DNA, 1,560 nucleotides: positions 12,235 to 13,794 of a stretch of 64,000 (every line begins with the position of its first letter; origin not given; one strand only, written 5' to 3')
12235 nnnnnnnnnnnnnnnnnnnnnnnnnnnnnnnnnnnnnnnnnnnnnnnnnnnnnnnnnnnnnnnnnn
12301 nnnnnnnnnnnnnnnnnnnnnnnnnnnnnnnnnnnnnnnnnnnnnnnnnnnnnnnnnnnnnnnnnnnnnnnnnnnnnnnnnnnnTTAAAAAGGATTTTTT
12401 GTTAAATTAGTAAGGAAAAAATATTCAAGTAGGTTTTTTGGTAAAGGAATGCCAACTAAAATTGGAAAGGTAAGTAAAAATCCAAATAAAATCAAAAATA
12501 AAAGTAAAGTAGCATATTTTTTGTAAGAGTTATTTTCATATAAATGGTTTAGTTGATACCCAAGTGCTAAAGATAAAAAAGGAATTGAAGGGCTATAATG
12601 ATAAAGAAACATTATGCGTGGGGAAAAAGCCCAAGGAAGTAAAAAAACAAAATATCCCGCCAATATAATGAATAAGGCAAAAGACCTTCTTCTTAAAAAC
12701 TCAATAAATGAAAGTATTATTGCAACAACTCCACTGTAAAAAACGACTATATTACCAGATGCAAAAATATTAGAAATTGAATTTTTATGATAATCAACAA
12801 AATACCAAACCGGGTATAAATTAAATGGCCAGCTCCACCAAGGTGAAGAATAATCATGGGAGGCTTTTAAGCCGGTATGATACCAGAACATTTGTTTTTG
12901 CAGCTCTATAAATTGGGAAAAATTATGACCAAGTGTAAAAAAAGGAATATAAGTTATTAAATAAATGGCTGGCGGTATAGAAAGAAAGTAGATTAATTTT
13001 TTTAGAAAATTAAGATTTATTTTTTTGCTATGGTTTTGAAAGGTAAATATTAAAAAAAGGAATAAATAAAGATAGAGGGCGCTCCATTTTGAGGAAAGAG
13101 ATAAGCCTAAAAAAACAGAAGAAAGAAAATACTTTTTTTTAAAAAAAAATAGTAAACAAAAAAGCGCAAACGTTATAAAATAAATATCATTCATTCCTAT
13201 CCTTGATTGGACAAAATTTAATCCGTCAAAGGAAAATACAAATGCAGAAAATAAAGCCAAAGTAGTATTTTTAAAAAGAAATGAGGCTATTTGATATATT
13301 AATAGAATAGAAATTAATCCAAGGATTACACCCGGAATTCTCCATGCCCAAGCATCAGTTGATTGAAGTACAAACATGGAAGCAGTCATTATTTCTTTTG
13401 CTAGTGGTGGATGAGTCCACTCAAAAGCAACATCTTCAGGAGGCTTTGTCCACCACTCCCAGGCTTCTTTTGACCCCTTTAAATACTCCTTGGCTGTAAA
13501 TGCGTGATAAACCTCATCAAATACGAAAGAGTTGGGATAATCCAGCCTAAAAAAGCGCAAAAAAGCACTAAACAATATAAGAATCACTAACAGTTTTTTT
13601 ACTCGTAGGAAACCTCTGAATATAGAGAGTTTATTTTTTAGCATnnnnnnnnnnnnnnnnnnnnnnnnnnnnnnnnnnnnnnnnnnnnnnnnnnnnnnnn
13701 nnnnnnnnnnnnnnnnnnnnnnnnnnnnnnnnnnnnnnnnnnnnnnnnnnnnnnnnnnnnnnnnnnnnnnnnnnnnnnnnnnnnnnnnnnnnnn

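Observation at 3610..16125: Cluster of five GT-C glycosyltransferases around an ABC-2 exporter: a candidate envelope or protein glycosylation system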

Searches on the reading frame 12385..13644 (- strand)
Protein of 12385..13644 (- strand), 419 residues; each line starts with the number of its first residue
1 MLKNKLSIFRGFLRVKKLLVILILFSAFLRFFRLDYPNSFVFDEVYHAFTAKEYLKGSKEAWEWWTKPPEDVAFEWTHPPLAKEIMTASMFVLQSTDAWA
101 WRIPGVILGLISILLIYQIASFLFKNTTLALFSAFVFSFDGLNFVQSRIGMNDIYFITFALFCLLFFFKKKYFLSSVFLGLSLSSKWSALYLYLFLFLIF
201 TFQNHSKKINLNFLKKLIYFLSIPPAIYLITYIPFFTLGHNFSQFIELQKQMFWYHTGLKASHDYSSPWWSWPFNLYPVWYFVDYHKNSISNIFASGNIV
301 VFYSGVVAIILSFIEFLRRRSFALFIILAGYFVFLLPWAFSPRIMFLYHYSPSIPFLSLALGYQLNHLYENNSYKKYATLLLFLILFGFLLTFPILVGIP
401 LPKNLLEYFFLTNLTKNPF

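Call 4: search_protein_families(library=pfam, proteins=[window:12385-13644:-], max_evalue=0.01)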
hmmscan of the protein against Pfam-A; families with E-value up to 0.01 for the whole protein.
window:12385-13644:- (419 aa): 3 families
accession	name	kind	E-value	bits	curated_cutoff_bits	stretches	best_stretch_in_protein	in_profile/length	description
PF16192.10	PMT_4TMC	-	1.4e-21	77.4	32.4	1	242-407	2-194/202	C-terminal four TMM region of protein-O-mannosyltransferase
PF02366.24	PMT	-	2.7e-14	53.7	22.7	1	20-233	1-238/245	Dolichyl-phosphate-mannose-protein mannosyltransferase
PF13231.12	PMT_2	-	4.8e-11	43.6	26.1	1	78-220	2-148/160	Dolichyl-phosphate-mannose-protein mannosyltransferase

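Call 12: search_protein_families(library=ncbifam, proteins=[window:12385-13644:-], max_evalue=0.1)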
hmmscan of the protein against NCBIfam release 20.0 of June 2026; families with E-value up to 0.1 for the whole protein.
window:12385-13644:- (419 aa): 1 family
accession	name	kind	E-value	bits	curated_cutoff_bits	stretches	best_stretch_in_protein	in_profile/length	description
NF058602.1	PrMnsylTfPmt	equivalog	1.7e-15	56.8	800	3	77-160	98-180/530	protein O-mannosyltransferase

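Call 14: search_solved_structures(query=window:12385-13644:-, max_evalue=1)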
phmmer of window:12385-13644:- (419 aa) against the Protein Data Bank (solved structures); distinct sequences matched with E-value up to 1: 2.
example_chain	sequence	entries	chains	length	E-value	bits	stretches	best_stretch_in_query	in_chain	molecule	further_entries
6p25_A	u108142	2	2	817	3.7e-07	32.8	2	242-406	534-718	Dolichyl-phosphate-mannose--protein mannosyltransferase 1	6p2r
9i5k_A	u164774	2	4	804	0.0025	20.2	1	244-362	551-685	Dolichyl-phosphate-mannose--protein mannosyltransferase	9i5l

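Call 72: search_solved_structures(query=A4, max_evalue=0.01, show_alignments=1)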
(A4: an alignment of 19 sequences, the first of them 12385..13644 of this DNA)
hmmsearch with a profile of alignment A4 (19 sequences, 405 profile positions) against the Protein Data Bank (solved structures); distinct sequences matched with E-value up to 0.01: 3.
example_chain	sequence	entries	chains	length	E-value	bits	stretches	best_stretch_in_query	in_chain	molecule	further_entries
6p25_A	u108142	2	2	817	5.6e-14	55.3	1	228-380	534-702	Dolichyl-phosphate-mannose--protein mannosyltransferase 1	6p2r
9i5k_A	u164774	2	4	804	2.3e-08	36.8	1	230-340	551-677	Dolichyl-phosphate-mannose--protein mannosyltransferase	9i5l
9e61_A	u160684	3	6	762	0.00011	24.7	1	228-346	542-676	Dolichyl-phosphate-mannose--protein mannosyltransferase 4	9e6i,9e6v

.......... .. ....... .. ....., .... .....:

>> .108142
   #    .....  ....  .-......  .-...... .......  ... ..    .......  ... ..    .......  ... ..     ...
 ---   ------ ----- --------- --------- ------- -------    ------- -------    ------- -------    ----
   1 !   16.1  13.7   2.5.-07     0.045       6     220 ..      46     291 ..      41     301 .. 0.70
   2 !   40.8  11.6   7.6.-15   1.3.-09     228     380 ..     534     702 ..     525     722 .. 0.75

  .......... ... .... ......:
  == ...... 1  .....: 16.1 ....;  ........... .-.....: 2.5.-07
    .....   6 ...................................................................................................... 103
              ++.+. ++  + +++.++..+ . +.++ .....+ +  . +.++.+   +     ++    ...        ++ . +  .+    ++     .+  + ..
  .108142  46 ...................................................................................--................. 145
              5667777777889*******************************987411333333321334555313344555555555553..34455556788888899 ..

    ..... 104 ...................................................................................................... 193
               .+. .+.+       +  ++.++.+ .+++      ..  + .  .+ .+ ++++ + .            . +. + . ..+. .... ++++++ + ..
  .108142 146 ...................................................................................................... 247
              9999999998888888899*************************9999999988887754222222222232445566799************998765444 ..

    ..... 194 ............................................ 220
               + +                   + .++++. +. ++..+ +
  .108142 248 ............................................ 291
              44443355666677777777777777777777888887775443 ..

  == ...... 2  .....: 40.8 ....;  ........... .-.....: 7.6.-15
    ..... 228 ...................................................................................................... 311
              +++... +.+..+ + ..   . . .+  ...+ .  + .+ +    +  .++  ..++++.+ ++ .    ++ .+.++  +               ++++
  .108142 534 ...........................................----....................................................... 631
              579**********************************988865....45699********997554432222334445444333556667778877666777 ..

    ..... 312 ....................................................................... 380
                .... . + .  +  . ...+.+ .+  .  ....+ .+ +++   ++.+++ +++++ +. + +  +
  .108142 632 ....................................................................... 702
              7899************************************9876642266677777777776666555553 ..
